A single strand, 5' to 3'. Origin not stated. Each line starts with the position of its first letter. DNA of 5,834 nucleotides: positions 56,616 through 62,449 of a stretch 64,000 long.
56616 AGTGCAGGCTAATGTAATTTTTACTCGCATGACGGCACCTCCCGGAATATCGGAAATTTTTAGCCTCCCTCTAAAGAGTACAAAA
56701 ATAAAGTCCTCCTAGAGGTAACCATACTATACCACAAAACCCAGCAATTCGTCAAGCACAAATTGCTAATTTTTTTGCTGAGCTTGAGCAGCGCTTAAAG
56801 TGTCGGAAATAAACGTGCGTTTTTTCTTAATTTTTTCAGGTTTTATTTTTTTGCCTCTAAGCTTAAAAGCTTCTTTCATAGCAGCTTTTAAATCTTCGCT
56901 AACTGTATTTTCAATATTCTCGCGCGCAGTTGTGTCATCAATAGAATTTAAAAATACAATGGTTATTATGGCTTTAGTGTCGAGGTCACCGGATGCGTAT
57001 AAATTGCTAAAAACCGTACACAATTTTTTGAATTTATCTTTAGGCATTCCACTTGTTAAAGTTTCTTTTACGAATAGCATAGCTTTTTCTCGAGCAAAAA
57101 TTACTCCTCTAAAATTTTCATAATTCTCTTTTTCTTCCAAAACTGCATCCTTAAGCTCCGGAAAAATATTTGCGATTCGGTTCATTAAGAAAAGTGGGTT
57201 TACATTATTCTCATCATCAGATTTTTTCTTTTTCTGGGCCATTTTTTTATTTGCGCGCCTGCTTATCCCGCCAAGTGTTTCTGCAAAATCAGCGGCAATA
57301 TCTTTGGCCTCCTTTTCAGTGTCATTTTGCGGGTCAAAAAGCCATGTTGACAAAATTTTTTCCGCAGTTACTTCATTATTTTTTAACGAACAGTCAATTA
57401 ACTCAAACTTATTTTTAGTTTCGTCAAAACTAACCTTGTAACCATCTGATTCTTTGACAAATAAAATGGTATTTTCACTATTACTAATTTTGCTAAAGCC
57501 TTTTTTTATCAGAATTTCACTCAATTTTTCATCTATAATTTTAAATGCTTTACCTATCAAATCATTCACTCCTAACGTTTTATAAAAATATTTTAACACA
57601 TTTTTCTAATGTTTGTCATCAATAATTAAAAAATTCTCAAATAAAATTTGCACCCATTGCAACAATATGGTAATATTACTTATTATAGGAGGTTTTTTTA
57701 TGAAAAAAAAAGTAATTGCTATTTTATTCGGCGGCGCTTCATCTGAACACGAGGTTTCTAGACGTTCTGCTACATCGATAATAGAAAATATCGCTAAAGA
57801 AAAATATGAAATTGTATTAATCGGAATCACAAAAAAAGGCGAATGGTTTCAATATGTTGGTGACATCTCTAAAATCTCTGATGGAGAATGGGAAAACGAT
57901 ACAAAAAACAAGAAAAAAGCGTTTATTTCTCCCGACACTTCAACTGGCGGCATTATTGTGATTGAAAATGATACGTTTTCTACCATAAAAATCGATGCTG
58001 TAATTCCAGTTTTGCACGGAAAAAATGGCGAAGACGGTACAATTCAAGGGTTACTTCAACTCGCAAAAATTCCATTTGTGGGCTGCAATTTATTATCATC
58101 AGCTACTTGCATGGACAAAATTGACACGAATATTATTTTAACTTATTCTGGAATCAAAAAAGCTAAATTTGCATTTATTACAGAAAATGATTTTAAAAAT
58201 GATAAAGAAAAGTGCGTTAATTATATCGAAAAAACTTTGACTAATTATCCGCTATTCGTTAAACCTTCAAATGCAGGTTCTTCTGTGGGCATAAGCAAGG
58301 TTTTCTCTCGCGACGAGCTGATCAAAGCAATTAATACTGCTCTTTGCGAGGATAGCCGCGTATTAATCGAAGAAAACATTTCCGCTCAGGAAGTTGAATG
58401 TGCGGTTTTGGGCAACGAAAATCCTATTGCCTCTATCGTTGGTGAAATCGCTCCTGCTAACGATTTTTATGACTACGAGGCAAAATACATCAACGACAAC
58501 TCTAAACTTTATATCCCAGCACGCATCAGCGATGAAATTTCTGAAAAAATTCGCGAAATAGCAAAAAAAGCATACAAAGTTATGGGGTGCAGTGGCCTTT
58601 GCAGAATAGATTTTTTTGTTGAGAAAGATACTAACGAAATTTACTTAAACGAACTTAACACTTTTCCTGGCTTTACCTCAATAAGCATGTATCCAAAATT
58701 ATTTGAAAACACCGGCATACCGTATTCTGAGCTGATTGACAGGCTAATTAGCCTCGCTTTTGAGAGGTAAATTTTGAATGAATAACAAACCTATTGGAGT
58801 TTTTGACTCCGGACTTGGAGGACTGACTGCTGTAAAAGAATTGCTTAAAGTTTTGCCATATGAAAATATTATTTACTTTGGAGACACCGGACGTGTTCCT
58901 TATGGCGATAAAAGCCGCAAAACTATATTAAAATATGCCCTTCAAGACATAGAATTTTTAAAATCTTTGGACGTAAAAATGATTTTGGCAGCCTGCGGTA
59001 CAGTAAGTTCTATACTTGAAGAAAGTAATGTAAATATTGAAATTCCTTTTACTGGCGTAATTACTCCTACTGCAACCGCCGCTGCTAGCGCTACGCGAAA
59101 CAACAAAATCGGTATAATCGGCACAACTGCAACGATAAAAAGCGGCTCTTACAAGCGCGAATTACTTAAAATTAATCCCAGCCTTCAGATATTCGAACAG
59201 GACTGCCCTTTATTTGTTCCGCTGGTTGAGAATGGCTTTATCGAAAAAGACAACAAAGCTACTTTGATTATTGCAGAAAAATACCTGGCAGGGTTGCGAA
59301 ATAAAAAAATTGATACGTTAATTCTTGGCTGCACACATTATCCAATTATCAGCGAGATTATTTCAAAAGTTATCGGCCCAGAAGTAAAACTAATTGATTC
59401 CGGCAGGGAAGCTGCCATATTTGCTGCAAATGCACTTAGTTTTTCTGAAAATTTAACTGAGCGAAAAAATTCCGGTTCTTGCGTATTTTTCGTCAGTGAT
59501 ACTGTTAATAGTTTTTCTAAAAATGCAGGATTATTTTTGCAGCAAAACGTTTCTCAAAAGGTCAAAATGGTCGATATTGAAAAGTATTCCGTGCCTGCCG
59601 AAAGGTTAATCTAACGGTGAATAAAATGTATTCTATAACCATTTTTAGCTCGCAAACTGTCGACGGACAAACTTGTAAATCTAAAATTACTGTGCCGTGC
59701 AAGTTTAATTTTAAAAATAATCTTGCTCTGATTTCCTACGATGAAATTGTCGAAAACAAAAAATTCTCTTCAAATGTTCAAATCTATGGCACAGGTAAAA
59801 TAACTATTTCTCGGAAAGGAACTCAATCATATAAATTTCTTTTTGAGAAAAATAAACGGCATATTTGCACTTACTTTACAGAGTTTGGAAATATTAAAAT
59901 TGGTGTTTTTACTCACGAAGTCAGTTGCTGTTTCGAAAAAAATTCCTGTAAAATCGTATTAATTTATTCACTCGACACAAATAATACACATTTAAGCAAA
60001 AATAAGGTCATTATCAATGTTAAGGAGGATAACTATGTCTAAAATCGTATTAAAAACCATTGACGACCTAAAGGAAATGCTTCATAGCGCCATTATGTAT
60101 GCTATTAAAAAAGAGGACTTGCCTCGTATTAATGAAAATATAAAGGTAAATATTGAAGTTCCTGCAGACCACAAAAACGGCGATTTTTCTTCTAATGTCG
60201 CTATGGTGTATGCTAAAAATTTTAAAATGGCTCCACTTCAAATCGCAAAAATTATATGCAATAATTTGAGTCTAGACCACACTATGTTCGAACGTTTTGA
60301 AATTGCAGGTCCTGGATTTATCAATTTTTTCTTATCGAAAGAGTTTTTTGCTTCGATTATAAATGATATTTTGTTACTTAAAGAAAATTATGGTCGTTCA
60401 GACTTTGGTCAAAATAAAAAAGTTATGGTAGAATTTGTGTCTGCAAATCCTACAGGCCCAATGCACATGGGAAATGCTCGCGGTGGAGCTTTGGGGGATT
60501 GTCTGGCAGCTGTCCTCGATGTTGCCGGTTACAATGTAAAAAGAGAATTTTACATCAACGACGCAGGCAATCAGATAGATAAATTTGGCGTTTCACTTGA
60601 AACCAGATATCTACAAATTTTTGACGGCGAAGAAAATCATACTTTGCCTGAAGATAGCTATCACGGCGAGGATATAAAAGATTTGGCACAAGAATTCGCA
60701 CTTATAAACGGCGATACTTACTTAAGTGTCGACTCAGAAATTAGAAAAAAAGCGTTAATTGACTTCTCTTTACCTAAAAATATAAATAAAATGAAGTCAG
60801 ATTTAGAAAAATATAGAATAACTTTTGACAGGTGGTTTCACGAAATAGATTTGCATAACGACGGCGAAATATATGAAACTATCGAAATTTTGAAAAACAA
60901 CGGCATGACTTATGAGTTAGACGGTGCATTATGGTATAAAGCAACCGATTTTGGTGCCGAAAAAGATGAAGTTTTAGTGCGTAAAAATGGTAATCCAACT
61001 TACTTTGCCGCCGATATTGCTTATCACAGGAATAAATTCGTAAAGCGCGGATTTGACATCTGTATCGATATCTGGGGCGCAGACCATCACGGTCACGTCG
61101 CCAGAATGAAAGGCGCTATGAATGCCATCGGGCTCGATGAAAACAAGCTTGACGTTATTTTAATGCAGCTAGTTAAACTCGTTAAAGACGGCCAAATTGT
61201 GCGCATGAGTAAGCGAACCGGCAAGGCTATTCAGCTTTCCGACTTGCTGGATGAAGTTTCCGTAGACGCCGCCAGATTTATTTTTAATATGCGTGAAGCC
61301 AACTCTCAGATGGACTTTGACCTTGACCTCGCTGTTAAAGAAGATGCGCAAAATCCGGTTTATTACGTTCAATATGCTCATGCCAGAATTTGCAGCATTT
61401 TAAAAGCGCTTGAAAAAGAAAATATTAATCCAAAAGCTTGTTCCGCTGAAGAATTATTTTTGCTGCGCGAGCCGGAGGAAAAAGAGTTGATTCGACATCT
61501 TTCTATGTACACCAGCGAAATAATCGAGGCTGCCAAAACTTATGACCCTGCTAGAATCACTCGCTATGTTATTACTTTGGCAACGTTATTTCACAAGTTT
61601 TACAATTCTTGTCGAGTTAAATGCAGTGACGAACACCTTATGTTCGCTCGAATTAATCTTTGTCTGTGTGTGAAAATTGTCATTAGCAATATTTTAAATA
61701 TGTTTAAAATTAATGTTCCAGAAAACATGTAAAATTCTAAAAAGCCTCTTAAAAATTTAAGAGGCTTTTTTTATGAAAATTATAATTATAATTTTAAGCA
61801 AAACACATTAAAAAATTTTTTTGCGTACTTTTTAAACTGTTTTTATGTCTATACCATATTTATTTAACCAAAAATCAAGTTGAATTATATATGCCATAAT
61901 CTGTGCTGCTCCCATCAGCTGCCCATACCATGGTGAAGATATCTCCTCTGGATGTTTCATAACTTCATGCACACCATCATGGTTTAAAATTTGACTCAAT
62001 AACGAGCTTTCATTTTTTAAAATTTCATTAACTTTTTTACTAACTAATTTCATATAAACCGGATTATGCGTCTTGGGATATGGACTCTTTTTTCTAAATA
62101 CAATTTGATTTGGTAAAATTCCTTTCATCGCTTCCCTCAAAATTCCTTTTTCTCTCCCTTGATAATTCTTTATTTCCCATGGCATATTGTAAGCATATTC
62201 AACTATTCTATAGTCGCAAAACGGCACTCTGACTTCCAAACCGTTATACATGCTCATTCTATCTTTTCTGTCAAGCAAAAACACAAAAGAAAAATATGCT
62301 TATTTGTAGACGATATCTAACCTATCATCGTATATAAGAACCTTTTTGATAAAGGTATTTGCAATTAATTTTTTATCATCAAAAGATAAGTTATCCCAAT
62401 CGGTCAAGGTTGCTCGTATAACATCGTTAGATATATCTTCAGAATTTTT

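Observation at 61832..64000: Asparagine synthetase gene split by an element bearing a large serine recombinase, with an in-frame junction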

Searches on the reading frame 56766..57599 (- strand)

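Call 49: search_protein_families(library=pfam, proteins=[window:56766-57599:-], max_evalue=0.001)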
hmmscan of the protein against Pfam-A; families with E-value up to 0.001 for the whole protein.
window:56766-57599:- (277 aa): 1 family
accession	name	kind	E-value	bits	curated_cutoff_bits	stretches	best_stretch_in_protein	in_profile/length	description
PF24722.1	DUF7674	-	2.2e-14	53.9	27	1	139-243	1-106/111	Domain of unknown function (DUF7674)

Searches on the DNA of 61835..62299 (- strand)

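Call 25: search_rna_families(source=L020, start=5900, end=9400, threshold=evalue, max_evalue=0.1)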
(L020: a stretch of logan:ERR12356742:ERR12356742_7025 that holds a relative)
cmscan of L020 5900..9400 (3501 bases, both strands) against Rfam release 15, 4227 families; matches with E-value up to 0.1: 1.
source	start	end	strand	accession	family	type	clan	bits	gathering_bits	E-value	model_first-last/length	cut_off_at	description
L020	7224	7320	+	RF02434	SpF39_sRNA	Gene; sRNA;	-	43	60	0.0013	1-109/109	no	Streptococcus sRNA SpF39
